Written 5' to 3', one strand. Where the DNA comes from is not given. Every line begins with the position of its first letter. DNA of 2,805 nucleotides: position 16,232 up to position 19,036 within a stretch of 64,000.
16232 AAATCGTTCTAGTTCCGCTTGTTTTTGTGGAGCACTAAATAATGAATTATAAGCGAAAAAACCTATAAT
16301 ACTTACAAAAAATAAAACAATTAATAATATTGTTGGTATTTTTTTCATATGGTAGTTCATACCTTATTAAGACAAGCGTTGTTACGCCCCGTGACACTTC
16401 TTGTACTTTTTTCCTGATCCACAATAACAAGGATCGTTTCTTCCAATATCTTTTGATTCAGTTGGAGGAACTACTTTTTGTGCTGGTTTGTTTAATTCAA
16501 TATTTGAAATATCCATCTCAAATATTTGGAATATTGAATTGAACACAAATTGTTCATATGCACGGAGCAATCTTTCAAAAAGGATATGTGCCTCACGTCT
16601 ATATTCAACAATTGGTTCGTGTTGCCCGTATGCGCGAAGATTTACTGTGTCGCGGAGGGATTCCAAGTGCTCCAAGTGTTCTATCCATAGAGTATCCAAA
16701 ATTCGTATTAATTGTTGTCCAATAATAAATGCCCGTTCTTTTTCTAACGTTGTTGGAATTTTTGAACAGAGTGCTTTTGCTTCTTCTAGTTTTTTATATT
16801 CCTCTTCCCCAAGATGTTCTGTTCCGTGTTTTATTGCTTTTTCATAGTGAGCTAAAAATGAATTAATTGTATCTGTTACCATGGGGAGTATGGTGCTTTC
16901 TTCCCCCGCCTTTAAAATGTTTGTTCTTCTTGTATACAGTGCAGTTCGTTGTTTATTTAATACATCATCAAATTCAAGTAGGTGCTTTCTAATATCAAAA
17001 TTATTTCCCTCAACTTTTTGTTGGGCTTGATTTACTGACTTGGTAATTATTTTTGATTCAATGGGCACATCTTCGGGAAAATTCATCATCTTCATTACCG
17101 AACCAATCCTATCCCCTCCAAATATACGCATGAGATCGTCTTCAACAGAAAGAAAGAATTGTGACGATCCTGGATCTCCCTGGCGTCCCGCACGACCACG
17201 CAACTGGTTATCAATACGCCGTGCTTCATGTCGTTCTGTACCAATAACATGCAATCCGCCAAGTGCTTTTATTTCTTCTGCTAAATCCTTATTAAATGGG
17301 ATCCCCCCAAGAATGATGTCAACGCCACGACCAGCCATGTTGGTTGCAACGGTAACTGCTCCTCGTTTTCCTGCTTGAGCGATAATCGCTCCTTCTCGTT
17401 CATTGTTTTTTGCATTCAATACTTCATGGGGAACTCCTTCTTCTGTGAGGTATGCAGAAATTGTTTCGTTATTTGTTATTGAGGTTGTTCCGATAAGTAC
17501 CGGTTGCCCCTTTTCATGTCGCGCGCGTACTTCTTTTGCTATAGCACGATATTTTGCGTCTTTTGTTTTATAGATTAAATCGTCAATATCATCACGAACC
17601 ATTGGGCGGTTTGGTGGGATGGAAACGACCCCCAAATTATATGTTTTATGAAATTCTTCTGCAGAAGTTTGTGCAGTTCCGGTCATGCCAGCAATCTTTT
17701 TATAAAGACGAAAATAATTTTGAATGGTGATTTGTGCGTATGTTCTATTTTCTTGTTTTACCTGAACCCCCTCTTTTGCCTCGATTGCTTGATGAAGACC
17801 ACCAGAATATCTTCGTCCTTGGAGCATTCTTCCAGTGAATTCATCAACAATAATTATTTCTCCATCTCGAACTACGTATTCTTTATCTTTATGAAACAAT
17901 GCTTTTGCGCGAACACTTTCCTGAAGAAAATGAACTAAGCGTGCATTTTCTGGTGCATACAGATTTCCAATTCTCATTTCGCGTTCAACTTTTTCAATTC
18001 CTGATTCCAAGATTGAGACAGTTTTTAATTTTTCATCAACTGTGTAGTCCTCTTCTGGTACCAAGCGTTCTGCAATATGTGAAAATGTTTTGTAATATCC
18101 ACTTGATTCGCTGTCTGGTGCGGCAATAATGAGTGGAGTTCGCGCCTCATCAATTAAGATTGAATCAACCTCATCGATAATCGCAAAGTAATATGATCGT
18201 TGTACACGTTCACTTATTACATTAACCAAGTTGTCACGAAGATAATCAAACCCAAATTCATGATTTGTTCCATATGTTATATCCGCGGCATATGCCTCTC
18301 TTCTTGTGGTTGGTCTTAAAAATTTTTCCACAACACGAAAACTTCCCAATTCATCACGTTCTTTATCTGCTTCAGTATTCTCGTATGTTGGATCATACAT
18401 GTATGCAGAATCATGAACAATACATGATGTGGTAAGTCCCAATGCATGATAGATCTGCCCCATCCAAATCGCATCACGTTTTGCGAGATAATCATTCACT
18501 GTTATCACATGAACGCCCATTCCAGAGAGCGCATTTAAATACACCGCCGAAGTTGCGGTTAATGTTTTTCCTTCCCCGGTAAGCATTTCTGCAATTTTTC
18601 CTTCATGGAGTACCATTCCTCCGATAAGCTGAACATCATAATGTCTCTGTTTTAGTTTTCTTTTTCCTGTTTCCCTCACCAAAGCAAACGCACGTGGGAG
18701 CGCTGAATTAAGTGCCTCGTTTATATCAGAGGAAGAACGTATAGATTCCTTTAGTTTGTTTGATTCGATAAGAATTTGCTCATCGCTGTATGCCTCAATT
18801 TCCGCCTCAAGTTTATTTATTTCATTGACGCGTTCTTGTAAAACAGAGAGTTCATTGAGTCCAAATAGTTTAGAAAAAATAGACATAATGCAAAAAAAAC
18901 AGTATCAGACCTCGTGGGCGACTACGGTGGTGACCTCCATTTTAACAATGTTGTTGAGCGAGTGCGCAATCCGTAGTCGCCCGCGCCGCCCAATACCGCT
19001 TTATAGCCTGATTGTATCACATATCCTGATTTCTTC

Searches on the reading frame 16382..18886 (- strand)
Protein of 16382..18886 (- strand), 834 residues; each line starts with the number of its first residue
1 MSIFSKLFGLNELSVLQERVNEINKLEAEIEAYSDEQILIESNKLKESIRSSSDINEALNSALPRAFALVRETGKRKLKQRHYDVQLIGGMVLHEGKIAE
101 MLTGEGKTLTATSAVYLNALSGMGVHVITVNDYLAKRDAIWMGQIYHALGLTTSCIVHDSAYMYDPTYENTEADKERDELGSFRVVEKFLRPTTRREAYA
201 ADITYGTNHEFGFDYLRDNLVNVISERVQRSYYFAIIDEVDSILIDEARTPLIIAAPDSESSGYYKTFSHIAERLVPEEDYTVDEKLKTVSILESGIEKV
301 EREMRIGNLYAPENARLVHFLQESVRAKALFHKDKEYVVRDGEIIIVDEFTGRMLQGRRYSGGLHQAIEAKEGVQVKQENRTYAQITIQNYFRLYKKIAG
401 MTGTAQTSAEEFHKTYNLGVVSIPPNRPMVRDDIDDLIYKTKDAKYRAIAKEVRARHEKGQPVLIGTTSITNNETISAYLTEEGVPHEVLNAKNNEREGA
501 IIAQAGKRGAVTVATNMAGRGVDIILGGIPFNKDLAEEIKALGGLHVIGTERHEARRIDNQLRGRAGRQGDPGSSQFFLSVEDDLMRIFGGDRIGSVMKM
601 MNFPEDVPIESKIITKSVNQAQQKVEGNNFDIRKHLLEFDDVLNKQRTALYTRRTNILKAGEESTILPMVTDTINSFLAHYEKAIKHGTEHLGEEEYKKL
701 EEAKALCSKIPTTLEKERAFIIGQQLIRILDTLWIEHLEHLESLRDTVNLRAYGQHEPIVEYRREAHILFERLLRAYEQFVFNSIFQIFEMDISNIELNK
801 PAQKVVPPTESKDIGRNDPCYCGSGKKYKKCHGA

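Call 32: search_protein_families(library=ncbifam, proteins=[window:16382-18886:-], max_evalue=0.001)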
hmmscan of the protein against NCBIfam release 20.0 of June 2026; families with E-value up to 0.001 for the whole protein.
window:16382-18886:- (834 aa): 16 families
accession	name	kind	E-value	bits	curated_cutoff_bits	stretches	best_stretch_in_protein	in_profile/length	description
NF009538.1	PRK12904.1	equivalog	1.2e-302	1006.1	814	2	12-690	13-681/814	preprotein translocase subunit SecA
TIGR00963.1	secA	equivalog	1.8e-284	945.9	800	3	186-689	131-664/787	preprotein translocase subunit SecA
NF006630.0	PRK09200.1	subfamily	5.6e-255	848.2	862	2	13-703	14-663/789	preprotein translocase subunit SecA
TIGR04397.1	SecA2_Bac_anthr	exception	6.7e-249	828.1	1085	3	191-684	157-638/774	accessory Sec system translocase SecA2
NF009536.0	PRK12901.1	equivalog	7.4e-233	776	1493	4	298-683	472-848/1118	preprotein translocase subunit SecA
TIGR03714.1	secA2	equivalog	7.1e-203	676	930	1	13-774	6-758/762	accessory Sec system translocase SecA2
NF012136.0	SecA2_Lm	equivalog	2.8e-189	630.8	1100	2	193-783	157-763/776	accessory Sec system translocase SecA2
TIGR04221.1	SecA2_Mycobac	equivalog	1.8e-175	585.3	725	3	186-661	151-620/762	accessory Sec system translocase SecA2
NF004088.0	PRK05590.1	equivalog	7.3e-10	39.4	140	1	769-833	99-164/166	hypothetical protein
NF002592.0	PRK02250.1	equivalog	1e-08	35.5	158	1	803-833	137-167/167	hypothetical protein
TIGR04102.1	SWIM_PBPRA1643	hypoth_equivalog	1.6e-08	34.9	68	1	797-832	72-107/108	PBPRA1643 family SWIM/SEC-C metal-binding motif protein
NF007704.0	PRK10396.1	equivalog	5e-07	29.9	149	1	804-831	191-218/221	hypothetical protein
NF002449.0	PRK01617.1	equivalog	4.2e-06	27.2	141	1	813-833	133-153/154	hypothetical protein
NF001213.0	PRK00183.1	equivalog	5.1e-05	23.3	158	1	806-832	126-152/157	hypothetical protein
NF008970.0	PRK12318.1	equivalog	0.00023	20.5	267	1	814-832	1-19/291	methionyl aminopeptidase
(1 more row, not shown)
